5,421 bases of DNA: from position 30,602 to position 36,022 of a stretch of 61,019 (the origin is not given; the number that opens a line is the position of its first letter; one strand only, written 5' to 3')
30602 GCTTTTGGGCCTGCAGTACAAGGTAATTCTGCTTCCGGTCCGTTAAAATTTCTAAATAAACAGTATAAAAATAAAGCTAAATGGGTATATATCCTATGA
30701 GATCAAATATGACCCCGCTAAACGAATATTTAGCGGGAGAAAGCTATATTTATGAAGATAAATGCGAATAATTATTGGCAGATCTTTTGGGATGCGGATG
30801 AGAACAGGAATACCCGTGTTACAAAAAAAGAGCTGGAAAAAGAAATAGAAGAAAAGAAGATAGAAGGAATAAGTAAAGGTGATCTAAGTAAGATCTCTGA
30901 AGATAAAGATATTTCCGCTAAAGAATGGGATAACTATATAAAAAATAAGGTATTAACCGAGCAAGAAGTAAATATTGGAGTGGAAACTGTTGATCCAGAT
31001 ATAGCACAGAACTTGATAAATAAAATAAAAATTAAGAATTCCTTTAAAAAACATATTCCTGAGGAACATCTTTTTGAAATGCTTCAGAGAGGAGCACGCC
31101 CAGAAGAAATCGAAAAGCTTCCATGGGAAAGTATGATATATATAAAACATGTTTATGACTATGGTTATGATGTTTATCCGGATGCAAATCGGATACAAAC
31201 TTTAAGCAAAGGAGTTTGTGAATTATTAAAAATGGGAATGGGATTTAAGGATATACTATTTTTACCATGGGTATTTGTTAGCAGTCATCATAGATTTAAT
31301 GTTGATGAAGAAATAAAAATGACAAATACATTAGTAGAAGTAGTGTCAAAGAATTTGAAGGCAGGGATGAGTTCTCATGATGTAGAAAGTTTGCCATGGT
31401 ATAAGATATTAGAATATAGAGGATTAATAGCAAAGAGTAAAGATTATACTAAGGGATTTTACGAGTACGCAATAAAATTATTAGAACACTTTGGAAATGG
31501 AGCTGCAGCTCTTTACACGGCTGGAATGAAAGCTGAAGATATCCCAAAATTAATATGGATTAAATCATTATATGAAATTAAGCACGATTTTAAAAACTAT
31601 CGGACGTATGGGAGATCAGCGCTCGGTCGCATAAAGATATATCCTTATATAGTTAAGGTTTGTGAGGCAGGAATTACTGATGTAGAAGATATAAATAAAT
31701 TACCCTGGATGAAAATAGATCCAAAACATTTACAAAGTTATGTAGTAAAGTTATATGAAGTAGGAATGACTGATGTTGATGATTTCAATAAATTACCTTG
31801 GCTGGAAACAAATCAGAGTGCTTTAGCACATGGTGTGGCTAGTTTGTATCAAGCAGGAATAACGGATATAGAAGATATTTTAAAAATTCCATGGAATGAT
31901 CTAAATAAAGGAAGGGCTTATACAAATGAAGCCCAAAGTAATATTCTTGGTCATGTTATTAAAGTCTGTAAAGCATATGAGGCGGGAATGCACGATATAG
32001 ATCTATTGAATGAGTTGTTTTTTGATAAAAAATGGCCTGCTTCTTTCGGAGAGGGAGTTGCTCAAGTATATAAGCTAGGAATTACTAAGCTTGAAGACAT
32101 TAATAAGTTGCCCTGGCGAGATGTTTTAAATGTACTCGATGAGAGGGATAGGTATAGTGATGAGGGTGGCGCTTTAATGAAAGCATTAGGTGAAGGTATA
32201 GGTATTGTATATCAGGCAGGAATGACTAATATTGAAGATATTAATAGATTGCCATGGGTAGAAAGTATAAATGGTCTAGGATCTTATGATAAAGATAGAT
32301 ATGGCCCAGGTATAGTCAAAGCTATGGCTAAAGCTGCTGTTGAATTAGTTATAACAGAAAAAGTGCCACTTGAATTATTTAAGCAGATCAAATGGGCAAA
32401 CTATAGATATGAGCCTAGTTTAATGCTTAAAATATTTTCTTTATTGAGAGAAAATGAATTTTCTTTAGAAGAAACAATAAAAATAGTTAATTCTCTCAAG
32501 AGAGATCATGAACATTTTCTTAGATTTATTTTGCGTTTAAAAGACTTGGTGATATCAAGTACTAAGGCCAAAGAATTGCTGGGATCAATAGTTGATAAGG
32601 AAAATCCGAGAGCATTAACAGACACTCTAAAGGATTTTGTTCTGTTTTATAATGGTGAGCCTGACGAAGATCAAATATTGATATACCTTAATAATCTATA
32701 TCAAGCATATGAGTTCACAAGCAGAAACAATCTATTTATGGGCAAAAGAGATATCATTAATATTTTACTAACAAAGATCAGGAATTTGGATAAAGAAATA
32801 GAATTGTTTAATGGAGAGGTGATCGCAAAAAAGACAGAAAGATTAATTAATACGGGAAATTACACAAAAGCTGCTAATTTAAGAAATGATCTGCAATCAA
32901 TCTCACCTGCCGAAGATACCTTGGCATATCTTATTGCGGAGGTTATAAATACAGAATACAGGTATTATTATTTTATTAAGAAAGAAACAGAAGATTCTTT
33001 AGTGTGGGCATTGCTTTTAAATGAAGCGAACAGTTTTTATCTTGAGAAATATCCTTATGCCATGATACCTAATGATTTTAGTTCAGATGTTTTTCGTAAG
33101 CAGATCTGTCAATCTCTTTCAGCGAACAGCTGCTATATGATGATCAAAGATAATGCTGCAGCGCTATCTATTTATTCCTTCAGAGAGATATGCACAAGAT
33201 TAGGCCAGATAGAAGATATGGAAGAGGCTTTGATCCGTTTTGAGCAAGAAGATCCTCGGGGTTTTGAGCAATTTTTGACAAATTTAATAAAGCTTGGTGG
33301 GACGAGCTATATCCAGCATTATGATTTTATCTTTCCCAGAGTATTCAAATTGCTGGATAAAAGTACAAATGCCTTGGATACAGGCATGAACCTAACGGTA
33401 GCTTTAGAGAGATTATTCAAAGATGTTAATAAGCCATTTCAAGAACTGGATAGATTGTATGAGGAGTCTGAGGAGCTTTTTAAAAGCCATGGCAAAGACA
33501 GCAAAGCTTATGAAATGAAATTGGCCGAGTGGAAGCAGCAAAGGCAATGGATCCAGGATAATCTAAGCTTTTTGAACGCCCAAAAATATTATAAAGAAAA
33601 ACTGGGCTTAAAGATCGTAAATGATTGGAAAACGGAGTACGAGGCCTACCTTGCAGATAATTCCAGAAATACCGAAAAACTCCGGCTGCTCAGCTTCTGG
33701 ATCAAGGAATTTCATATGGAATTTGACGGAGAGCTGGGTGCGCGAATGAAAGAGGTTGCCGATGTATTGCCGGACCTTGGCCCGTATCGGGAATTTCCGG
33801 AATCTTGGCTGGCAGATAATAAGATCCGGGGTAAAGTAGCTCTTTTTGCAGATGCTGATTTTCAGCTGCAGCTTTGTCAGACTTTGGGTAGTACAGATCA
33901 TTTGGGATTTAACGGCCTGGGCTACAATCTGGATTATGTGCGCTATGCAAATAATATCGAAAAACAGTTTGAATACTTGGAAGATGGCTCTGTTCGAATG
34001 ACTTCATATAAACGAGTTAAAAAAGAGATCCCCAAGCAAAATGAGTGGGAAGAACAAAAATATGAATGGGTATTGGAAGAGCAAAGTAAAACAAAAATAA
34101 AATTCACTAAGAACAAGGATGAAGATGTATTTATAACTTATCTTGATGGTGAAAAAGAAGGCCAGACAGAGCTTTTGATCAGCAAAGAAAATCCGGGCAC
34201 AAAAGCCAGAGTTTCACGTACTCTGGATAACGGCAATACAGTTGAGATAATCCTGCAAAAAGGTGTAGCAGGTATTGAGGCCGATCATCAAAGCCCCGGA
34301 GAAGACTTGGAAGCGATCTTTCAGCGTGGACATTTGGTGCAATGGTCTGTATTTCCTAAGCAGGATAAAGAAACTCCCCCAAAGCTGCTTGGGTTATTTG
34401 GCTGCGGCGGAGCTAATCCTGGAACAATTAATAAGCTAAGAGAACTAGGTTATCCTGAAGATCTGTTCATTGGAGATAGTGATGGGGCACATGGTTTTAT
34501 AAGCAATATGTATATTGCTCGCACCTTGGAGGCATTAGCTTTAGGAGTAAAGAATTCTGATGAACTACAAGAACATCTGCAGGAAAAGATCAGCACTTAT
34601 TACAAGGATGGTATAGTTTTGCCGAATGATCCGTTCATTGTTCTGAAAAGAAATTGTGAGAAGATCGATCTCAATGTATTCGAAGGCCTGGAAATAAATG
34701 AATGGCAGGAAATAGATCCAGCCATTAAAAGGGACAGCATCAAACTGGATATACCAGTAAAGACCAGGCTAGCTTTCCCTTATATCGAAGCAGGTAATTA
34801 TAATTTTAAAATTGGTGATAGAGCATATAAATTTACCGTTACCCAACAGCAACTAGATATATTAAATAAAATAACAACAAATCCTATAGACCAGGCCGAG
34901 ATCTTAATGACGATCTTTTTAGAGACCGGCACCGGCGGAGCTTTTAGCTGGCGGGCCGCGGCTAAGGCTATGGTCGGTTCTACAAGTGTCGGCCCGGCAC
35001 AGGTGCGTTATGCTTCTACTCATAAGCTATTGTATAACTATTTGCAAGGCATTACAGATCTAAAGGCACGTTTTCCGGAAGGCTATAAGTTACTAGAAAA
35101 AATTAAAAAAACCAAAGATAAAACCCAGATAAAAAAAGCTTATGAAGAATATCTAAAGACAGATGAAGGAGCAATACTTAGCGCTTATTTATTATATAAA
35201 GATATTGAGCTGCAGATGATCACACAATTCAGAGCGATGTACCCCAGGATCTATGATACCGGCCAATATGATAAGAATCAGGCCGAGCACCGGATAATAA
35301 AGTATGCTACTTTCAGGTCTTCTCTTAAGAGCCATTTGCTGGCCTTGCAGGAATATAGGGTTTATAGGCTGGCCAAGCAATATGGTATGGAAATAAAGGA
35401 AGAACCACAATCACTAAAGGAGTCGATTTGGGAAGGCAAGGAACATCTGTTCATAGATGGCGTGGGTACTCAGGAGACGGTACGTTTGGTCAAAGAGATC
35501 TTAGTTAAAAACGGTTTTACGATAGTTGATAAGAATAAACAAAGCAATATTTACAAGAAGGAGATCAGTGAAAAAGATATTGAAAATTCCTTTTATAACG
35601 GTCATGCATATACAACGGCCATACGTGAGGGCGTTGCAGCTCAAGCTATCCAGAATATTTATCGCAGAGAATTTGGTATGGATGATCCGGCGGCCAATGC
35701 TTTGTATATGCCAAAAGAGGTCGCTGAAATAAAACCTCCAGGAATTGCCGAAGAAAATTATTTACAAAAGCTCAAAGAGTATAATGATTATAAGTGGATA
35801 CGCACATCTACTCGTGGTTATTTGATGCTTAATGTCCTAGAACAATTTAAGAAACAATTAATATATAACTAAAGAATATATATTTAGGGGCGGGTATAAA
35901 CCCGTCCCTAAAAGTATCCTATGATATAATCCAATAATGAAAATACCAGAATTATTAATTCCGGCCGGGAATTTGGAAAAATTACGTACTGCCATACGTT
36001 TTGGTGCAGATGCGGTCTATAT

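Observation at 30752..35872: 1706-aa orphan giant protein with a novel-looking 'KLPW' tandem repeat array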

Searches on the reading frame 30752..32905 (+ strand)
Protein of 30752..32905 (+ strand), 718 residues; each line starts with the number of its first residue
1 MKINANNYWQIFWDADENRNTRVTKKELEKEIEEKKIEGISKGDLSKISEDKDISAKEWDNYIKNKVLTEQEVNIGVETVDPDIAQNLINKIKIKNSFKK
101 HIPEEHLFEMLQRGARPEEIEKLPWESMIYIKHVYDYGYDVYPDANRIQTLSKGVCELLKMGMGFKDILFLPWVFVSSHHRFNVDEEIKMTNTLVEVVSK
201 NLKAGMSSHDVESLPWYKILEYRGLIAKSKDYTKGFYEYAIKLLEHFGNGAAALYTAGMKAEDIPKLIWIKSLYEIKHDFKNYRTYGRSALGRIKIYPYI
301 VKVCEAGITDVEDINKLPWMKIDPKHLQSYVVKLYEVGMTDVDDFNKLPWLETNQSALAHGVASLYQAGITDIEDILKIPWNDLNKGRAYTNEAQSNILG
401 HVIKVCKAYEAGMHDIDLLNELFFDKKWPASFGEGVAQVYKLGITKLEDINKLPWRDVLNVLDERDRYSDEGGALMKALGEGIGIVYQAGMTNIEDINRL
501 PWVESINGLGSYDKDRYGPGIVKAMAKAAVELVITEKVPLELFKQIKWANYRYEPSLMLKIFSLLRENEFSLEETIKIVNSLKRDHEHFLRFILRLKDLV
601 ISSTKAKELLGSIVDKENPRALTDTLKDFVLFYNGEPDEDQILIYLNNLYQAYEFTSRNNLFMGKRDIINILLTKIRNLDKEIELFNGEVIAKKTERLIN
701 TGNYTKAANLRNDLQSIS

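Call 126: search_dna_similar(query=window:30752-32905:+, collection=plasmids, mode=protein, max_evalue=0.01, max_rows=10)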
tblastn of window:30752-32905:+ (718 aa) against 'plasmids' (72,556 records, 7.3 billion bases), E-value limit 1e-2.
No match.

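Call 127: search_dna_similar(query=window:30752-32905:+, collection=phages, mode=protein, max_evalue=0.01, max_rows=10)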
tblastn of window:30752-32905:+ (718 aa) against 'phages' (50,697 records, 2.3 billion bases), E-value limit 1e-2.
No match.

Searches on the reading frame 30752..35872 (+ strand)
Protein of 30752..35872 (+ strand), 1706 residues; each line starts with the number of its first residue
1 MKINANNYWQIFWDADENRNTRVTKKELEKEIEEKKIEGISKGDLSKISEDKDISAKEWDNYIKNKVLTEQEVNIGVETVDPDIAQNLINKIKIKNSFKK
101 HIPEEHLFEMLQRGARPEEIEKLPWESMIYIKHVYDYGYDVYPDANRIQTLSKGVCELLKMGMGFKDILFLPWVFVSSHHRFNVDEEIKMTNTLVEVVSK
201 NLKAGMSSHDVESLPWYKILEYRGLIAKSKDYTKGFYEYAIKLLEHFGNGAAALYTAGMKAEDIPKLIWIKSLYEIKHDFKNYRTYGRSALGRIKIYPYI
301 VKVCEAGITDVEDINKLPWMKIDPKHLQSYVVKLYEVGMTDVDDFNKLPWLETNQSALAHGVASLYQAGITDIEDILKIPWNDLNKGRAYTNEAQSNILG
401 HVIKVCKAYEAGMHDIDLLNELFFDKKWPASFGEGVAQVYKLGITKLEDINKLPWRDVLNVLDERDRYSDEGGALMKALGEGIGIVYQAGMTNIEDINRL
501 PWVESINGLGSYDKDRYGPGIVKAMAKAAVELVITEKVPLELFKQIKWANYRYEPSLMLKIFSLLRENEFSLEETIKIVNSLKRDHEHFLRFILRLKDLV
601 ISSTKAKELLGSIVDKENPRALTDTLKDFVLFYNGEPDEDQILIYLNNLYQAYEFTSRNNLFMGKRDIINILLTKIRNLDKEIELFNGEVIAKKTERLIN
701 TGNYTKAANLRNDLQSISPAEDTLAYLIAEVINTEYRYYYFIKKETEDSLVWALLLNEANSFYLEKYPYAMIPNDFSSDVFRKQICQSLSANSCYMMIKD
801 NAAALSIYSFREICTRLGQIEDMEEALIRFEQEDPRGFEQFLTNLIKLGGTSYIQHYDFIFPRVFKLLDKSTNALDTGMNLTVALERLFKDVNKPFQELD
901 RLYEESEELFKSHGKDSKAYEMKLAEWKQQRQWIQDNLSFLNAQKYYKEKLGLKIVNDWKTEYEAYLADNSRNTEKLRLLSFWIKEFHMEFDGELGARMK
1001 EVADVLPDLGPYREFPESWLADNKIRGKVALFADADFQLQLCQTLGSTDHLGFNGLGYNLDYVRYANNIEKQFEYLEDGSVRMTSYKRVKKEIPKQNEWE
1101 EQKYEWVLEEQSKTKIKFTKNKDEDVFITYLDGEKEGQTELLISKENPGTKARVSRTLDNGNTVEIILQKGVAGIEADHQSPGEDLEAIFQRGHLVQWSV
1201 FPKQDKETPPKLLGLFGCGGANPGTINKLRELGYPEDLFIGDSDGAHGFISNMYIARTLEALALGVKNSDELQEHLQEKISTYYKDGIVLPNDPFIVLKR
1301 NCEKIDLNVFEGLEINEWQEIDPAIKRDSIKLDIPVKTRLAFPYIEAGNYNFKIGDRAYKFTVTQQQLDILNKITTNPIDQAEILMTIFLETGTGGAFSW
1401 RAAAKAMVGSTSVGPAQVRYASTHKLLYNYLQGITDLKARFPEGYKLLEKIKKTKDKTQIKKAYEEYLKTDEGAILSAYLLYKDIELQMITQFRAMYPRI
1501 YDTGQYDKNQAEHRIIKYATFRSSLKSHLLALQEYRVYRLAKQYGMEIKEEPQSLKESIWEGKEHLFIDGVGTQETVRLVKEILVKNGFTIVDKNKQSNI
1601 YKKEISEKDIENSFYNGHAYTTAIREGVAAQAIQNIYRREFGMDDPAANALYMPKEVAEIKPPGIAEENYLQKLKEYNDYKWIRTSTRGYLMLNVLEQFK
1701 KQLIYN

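Call 5: search_protein_families(library=pfam, proteins=[window:30752-35872:+], max_evalue=0.01)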
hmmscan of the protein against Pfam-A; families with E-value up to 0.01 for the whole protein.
window:30752-35872:+ (1706 aa): 0 families

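Call 6: search_protein_families(library=ncbifam, proteins=[window:30752-35872:+], max_evalue=0.01)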
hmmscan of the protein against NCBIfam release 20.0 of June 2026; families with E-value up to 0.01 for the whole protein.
window:30752-35872:+ (1706 aa): 0 families

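Call 8: find_homologous_proteins(query=window:30752-35869:+, max_evalue=0.001)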
Query window:30752-35869:+ (1706 aa): 1 proteins with E <= 0.001 among 8000 candidates.
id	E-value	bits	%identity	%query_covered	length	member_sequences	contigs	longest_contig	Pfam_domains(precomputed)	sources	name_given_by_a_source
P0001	0.0e+0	3897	100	100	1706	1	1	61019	-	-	-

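Call 10: search_solved_structures(query=window:30752-35869:+, max_evalue=10)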
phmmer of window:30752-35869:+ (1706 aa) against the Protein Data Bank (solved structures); distinct sequences matched with E-value up to 10: 2.
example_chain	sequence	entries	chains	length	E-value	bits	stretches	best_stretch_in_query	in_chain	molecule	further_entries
11lx_AJ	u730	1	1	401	0.49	10.9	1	736-788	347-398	Tail Tube Initiator Protein gp62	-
36za_hB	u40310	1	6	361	1.1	9.8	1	736-785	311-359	Tail Tube gp217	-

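Call 11: search_protein_families(library=phrogs, proteins=[window:30752-35869:+], max_evalue=1)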
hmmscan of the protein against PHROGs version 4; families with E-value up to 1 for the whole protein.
window:30752-35869:+ (1706 aa): 2 families
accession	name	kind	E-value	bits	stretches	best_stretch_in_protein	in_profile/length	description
phrog_34811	-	unknown function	0.019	16.2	0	105-132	48-75/79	-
phrog_6680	-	unknown function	0.057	14.4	1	171-197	5-31/78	-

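Call 14: find_related_loci(query=window:30752-35869:+, collection=genome_contigs, flank=10000)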
Query window:30752-35869:+ (1706 aa) in genome_contigs; peptide patterns used: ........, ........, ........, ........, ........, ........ (x = any residue, [..] = any of these).
41 stretches matched a pattern, but none encodes a relative of the query by tblastn (E <= 1e-3).

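Call 66: find_encoding_contigs(protein=window:30752-35869:+, flank=2000, max_places=6)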
Protein window:30752-35869:+ (1706 aa): no gene with exactly this product is on record in the collection.
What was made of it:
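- No exact copy elsewhere in the public collections (calls 8, 66).
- Tried and rejected: Exact look-up of the protein found no record (call 66).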

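Call 98: search_protein_families(library=padloc, proteins=[window:30752-35869:+], max_evalue=0.01)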
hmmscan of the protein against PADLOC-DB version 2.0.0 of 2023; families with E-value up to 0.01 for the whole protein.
window:30752-35869:+ (1706 aa): 0 families
